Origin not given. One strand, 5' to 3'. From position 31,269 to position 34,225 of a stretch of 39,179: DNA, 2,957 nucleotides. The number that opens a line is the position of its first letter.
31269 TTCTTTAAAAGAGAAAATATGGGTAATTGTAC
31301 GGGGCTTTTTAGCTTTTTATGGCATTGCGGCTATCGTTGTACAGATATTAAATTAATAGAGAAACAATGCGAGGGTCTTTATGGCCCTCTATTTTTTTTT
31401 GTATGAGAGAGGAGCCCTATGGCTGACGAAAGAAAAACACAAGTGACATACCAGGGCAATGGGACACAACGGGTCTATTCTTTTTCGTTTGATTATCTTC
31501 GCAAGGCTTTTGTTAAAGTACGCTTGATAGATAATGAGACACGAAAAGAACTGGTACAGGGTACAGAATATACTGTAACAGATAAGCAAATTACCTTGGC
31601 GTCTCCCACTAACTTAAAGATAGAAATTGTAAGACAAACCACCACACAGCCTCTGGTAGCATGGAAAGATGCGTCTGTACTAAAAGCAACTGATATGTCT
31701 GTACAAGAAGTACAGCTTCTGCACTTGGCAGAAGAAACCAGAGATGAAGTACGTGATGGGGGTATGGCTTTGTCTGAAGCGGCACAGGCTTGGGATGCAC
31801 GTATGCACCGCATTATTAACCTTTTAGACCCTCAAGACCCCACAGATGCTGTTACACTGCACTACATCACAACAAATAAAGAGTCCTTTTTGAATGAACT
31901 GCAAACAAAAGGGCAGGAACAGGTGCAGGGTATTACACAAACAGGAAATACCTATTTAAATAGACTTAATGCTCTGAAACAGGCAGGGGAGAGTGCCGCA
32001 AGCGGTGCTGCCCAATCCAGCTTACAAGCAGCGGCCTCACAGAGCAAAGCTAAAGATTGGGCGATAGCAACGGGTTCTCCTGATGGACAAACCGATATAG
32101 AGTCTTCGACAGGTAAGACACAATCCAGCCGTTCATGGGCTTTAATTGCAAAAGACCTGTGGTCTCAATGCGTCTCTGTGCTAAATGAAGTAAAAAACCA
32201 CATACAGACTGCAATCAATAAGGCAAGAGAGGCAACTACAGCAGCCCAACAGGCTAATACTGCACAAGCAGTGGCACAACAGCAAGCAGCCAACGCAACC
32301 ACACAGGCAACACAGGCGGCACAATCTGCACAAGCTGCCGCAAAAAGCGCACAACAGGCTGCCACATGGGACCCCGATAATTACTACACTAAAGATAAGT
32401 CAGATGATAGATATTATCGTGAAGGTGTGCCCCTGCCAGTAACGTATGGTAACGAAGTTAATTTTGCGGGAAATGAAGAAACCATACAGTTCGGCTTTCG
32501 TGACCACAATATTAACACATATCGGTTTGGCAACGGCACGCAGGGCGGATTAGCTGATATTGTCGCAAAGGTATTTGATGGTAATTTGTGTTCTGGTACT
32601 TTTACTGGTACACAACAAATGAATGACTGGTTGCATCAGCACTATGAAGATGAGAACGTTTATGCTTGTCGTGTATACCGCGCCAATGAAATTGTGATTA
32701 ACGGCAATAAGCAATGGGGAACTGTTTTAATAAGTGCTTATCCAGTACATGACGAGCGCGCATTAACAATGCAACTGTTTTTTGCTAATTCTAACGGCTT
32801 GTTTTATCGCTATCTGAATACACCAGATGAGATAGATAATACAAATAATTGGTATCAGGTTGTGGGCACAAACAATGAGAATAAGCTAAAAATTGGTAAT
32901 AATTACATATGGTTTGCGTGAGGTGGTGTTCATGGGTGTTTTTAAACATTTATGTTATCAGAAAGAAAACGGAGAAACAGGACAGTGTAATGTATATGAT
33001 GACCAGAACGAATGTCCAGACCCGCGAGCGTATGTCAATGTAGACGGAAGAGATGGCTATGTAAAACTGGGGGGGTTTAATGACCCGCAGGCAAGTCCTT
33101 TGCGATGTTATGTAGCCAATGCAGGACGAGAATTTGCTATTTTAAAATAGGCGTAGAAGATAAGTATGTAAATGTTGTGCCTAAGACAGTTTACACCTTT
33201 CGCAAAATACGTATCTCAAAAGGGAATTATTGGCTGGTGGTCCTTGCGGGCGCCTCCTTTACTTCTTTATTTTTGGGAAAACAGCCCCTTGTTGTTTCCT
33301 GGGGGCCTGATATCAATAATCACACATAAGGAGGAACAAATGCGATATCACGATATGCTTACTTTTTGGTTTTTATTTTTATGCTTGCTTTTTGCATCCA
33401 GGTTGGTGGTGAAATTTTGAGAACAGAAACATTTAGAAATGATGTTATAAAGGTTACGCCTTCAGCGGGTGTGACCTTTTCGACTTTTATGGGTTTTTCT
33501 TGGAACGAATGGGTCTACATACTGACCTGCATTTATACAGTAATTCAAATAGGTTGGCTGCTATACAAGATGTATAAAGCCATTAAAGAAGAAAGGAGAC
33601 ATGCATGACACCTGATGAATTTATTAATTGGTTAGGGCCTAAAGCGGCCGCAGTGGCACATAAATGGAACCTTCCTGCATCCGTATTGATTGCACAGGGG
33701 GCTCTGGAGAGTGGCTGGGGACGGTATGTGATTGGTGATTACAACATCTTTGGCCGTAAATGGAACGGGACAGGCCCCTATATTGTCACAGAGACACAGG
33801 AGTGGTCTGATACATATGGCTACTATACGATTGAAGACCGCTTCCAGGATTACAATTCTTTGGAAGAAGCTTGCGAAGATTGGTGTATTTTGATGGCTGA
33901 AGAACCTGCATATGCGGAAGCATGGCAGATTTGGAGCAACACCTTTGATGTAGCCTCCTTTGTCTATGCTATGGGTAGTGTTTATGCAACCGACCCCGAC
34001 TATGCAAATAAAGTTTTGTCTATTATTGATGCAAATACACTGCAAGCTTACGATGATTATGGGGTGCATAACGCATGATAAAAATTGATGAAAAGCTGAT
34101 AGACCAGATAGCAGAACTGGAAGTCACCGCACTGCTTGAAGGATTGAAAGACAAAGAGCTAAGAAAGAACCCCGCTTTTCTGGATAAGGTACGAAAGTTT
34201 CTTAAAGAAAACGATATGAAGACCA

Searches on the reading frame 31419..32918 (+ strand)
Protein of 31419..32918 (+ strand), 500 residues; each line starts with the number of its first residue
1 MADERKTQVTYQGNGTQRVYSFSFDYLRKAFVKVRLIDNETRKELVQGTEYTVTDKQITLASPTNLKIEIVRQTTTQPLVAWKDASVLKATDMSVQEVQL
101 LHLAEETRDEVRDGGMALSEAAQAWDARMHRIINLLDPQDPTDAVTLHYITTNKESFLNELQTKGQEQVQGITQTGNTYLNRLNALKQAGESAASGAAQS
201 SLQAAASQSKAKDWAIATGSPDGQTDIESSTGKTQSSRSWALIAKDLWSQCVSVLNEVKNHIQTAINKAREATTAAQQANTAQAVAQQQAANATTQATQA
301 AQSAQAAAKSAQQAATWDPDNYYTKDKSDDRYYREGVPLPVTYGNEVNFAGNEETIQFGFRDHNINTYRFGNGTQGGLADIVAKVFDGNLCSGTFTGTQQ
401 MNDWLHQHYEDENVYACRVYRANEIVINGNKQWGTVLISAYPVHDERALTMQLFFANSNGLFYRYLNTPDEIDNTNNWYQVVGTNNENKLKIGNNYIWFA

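Call 102: search_protein_families(library=pfam, proteins=[window:31419-32918:+], max_evalue=0.001)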
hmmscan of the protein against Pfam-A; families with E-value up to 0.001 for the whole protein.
window:31419-32918:+ (500 aa): 1 family
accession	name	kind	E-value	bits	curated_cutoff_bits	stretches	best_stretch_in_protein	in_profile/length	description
PF03906.20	Phage_T7_tail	-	3.6e-24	85.7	25.2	1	1-154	1-152/157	Phage T7 tail fibre protein, N-terminal domain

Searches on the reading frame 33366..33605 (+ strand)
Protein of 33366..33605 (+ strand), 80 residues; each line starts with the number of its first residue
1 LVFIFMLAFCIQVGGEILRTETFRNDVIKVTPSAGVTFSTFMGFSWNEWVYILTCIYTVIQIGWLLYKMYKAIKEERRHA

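Call 8: search_protein_families(library=pfam, proteins=[window:33366-33605:+], max_evalue=0.01)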
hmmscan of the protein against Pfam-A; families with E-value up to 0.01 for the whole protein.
window:33366-33605:+ (80 aa): 1 family
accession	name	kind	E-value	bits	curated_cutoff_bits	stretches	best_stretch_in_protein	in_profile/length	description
PF10746.14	Phage_holin_2_2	-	3.2e-15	56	25.4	1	23-74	3-59/61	Phage holin T7 family, holin superfamily II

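Call 84: search_protein_families(library=ncbifam, proteins=[window:33366-33605:+], max_evalue=0.01)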
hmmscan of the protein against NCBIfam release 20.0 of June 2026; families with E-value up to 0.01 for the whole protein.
window:33366-33605:+ (80 aa): 0 families

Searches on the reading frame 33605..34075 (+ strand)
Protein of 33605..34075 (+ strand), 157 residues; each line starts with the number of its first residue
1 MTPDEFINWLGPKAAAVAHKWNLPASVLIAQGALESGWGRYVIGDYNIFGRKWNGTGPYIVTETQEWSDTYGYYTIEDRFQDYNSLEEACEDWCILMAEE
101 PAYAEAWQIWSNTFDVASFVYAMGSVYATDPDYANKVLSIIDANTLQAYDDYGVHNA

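Call 8: search_protein_families(library=pfam, proteins=[window:33605-34075:+], max_evalue=0.01)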
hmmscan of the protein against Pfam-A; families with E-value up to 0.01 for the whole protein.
window:33605-34075:+ (157 aa): 1 family
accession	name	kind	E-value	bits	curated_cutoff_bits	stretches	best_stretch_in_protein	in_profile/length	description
PF01832.25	Glucosaminidase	-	3e-23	83.3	30.2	1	12-145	2-122/123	Mannosyl-glycoprotein endo-beta-N-acetylglucosaminidase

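Call 50: find_related_loci(query=window:33605-34075:+, collection=viral_contigs, flank=3000)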
Query window:33605-34075:+ (157 aa) in viral_contigs; peptide patterns used: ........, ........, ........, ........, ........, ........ (x = any residue, [..] = any of these).
17 stretches matched a pattern; 13 encode a relative of the query (tblastn E <= 1e-3); 13 distinct loci.
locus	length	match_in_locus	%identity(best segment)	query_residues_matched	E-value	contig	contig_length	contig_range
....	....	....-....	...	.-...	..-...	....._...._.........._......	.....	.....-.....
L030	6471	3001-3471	100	1-157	4e-106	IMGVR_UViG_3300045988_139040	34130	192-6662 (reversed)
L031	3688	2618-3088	100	1-157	2e-107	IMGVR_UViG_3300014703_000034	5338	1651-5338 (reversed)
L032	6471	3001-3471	99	1-157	1e-105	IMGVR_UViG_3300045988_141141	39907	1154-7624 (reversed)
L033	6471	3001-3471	99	1-157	1e-105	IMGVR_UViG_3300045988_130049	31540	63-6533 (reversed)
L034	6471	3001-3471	99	1-157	1e-105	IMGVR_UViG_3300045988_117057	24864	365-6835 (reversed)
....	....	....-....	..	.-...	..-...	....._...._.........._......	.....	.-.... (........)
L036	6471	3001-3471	99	1-157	4e-105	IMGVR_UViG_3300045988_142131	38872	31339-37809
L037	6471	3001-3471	98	1-157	9e-105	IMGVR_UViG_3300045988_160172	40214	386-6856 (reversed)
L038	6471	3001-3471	98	1-157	1e-104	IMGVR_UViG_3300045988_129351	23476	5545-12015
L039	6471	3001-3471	99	1-157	9e-105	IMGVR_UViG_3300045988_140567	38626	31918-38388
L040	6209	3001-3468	98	1-156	3e-104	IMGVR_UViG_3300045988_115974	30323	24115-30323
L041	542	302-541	100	1-80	5e-57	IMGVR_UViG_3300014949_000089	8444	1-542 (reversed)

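Call 84: search_protein_families(library=ncbifam, proteins=[window:33605-34075:+], max_evalue=0.01)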
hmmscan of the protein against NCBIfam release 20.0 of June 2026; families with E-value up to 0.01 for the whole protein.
window:33605-34075:+ (157 aa): 11 families
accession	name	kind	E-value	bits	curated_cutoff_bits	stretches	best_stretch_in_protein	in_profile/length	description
NF038016.1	sporang_Gsm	equivalog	3.6e-22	79.2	240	1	1-150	162-316/316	sporangiospore maturation cell wall hydrolase GsmA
TIGR02541.1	flagell_FlgJ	equivalog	8.1e-22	78.4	193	1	3-142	148-291/294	flagellar assembly peptidoglycan hydrolase FlgJ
NF009354.0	PRK12709.1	equivalog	1.4e-17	64.1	456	1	4-142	177-320/323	flagellar rod assembly protein/muramidase FlgJ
NF006362.0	PRK08581.1-4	equivalog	2.6e-17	63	620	1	5-151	239-389/541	amidase domain-containing protein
NF004974.0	PRK06347.1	equivalog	6.3e-16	58.5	701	1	4-151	151-304/592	1,4-beta-N-acetylmuramoylhydrolase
NF009357.0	PRK12712.1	equivalog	1e-14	54.7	606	1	6-141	200-339/344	flagellar rod assembly protein/muramidase FlgJ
NF009358.0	PRK12713.1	equivalog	2.5e-14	53.5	595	1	6-142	184-324/339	flagellar rod assembly protein/muramidase FlgJ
NF006360.0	PRK08581.1-2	equivalog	2.4e-12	46.1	605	1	5-151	412-564/709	amidase domain-containing protein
NF006361.0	PRK08581.1-3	equivalog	4.3e-12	45.3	839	1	5-150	350-501/652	amidase domain-containing protein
NF009355.0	PRK12710.1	equivalog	2.3e-11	43.5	358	1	4-146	131-278/291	flagellar rod assembly protein/muramidase FlgJ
NF006359.0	PRK08581.1-1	equivalog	5.6e-11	41.9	798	1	11-152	328-474/619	amidase domain-containing protein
